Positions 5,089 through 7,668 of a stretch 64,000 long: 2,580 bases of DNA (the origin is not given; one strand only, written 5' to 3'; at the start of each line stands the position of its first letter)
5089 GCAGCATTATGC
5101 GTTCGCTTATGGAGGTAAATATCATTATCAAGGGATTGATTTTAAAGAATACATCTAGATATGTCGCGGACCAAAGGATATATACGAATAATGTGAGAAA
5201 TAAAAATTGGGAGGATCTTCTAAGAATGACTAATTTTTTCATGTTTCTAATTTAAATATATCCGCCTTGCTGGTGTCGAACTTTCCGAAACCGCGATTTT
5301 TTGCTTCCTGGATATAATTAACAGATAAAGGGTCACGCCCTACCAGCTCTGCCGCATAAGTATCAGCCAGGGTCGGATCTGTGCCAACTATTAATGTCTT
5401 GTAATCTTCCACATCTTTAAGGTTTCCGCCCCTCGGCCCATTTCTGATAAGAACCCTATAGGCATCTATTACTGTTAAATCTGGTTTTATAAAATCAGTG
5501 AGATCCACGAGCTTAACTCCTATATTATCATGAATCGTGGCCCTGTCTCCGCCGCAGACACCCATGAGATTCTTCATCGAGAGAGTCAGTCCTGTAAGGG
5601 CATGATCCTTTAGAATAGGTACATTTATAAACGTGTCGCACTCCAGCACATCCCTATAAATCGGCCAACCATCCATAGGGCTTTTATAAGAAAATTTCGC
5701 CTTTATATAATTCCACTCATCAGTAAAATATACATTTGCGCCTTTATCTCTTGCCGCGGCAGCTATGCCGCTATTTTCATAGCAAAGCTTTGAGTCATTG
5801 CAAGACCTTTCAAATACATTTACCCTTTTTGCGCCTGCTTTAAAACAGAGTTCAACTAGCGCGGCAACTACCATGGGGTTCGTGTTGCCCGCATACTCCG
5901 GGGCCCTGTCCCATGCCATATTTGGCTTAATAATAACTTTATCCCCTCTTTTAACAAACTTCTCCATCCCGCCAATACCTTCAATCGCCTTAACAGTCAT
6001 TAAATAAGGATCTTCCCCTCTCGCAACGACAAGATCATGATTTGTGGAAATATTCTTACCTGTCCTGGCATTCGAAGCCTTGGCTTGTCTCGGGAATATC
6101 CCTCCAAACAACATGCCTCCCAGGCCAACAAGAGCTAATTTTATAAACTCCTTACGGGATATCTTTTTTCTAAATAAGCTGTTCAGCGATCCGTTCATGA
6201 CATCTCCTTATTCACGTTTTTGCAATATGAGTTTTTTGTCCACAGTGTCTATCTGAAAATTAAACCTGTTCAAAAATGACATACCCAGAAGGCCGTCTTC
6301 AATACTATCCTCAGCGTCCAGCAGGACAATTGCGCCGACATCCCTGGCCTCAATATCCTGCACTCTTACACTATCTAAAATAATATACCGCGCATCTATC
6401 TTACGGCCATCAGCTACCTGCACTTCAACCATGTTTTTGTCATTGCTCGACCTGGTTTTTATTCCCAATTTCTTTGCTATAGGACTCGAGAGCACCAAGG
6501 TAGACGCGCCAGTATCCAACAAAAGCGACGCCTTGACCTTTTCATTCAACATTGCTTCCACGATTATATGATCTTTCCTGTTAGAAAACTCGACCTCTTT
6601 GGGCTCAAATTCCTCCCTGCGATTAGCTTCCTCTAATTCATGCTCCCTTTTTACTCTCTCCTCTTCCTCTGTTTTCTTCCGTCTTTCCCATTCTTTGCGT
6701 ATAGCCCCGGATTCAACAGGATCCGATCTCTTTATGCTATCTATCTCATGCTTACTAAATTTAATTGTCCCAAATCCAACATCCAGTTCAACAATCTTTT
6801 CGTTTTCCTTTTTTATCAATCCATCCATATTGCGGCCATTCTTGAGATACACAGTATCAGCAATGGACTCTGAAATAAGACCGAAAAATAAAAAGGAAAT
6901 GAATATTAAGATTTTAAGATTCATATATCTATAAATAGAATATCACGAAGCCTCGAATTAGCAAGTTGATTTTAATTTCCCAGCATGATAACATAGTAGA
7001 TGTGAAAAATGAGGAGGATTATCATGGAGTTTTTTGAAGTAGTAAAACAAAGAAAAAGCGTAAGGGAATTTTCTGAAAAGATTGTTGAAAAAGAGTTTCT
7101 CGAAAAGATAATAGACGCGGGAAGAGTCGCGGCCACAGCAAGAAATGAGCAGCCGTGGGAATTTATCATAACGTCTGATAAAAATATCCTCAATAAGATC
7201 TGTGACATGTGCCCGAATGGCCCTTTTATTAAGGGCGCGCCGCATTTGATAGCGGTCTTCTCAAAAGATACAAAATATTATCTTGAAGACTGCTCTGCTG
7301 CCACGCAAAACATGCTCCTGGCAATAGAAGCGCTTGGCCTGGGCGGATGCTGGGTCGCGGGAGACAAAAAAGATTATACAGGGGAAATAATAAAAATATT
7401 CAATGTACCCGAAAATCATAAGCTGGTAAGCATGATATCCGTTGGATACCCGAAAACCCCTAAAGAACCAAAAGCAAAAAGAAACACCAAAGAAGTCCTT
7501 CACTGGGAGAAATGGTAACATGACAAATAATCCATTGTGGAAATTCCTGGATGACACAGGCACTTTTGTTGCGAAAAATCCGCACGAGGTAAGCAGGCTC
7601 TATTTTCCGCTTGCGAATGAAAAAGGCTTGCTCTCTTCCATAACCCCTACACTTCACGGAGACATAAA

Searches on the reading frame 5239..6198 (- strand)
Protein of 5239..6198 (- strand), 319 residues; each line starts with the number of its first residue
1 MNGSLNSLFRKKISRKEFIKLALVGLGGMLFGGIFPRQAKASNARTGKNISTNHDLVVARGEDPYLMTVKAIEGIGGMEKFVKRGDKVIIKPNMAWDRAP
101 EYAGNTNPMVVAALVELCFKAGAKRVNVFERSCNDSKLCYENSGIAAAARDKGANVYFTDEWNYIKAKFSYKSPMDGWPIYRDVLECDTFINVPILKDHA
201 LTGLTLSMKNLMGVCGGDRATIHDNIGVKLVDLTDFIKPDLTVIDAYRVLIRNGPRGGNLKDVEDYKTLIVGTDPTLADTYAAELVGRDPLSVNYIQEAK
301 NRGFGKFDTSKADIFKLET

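Call 69: search_protein_families(library=pfam, proteins=[window:5239-6198:-], max_evalue=0.0001)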
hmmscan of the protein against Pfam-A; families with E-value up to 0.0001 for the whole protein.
window:5239-6198:- (319 aa): 1 family
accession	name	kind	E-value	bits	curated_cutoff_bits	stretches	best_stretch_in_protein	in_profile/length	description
PF04015.17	DUF362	-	9.5e-48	163.3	24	1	88-283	1-199/200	Domain of unknown function (DUF362)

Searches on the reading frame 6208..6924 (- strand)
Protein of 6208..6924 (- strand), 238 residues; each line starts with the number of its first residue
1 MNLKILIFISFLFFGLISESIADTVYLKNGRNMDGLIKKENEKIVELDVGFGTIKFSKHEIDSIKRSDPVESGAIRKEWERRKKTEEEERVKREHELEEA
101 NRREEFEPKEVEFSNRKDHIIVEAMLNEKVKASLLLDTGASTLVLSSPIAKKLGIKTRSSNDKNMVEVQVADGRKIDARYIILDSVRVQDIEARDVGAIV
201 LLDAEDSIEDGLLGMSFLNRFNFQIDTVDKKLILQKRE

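Call 69: search_protein_families(library=pfam, proteins=[window:6208-6924:-], max_evalue=0.0001)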
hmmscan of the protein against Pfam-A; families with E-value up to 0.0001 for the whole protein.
window:6208-6924:- (238 aa): 3 families
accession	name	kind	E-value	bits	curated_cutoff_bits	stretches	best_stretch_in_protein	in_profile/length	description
PF13975.11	gag-asp_proteas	-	1.6e-18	67.5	28.2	1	123-220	2-92/92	gag-polyprotein putative aspartyl protease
PF13650.11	Asp_protease_2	-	4.7e-17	62.9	24.3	1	122-217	1-90/90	Aspartyl protease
PF08284.16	RVP_2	-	1.1e-06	28.9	20.3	1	116-237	17-133/136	Retroviral aspartyl protease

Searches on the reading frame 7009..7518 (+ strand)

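Call 69: search_protein_families(library=pfam, proteins=[window:7009-7518:+], max_evalue=0.0001)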
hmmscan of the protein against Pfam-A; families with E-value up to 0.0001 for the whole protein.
window:7009-7518:+ (169 aa): 2 families
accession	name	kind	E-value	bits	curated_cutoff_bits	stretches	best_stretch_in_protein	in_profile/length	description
PF00881.29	Nitroreductase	-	1.4e-25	90.8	23.5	2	70-147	83-167/167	Nitroreductase family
PF14512.11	TM1586_NiRdase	-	3.4e-20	73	27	1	8-166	2-151/215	Putative TM nitroreductase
